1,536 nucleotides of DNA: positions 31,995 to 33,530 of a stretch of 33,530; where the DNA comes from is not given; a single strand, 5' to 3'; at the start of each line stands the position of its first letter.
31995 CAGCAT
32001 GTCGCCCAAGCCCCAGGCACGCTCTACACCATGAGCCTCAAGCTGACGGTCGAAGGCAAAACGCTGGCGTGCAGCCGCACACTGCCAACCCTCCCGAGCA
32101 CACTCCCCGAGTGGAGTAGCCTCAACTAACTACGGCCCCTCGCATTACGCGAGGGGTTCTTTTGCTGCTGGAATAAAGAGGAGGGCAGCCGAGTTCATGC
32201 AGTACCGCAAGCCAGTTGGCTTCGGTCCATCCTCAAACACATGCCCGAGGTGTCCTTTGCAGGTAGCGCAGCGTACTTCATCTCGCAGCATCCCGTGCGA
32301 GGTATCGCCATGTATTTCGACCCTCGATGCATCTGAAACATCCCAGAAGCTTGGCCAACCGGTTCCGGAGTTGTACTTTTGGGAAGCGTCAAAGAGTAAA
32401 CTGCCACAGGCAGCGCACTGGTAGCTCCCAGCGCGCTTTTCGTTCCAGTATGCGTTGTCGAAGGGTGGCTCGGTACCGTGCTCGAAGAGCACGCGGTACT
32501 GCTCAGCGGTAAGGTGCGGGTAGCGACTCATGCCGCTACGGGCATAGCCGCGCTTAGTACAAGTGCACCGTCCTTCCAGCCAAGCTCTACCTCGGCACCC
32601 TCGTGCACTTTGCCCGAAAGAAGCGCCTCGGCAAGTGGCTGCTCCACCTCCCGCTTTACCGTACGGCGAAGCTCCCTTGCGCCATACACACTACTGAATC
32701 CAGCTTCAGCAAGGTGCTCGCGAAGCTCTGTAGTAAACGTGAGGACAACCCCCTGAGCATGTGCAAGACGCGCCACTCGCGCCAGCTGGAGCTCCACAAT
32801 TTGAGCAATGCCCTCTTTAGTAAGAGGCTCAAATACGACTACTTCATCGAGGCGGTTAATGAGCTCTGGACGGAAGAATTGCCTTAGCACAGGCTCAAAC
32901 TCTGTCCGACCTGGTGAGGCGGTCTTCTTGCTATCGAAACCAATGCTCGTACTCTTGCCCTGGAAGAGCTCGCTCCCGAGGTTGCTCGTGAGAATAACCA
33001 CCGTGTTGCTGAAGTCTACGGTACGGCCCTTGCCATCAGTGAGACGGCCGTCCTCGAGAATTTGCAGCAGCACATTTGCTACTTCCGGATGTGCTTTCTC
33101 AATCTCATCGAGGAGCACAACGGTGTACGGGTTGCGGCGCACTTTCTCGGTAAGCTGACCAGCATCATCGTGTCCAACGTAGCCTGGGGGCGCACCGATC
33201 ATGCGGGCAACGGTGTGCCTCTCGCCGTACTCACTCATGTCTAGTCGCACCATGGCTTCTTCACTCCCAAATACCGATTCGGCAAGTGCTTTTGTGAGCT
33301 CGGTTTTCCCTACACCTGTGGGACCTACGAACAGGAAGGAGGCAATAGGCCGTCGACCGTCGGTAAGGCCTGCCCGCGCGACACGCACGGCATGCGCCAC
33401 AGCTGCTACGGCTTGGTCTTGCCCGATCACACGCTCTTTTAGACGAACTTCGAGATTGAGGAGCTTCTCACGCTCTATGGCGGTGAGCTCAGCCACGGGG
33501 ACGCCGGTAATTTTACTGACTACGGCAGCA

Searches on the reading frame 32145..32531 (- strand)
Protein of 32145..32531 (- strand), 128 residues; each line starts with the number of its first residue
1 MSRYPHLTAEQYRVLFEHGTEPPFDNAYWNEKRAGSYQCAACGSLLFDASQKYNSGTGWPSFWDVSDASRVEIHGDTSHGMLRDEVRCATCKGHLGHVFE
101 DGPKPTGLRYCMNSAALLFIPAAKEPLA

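Call 50: search_protein_families(library=pfam, proteins=[window:32145-32531:-], max_evalue=0.001)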
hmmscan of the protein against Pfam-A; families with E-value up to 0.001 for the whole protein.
window:32145-32531:- (128 aa): 1 family
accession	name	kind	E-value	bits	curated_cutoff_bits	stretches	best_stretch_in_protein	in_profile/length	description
PF01641.26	SelR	-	4.1e-49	165.8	24.9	1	7-121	1-116/116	SelR domain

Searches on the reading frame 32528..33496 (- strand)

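Call 50: search_protein_families(library=pfam, proteins=[window:32528-33496:-], max_evalue=0.001)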
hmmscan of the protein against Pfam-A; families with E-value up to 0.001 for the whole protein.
window:32528-33496:- (322 aa): 10 families
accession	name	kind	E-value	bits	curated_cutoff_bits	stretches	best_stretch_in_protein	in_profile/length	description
PF07724.20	AAA_2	-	8.9e-64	214.9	27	1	49-219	1-166/166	AAA domain (Cdc48 subfamily)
PF10431.15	ClpB_D2-small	-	1.7e-23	82.9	21.9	1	225-304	1-80/81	C-terminal, D2-small domain, of ClpB protein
PF07728.20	AAA_5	-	3.3e-12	47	22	1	54-175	2-125/139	AAA domain (dynein-related subfamily)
PF00004.35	AAA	-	1.2e-08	35.9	21.2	1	55-173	2-110/131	ATPase family associated with various cellular activities (AAA)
PF00158.32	Sigma54_activat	-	1e-06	29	20.2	1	52-168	23-139/168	Sigma-54 interaction domain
PF13177.12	DNA_pol3_delta2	-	4.5e-06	27.2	27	1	51-149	19-127/161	DNA polymerase III, delta subunit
PF13401.12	AAA_22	-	2.2e-05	25.2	27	1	55-149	9-110/130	AAA domain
PF06414.18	Zeta_toxin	-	6.6e-05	22.9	22.3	1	45-119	11-87/199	Zeta toxin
PF05496.18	RuvB_N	-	0.00053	20.2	27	0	23-74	9-56/159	Holliday junction DNA helicase RuvB P-loop domain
PF13191.12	AAA_16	-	0.00084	20.3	32.6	0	22-83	1-56/167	AAA ATPase domain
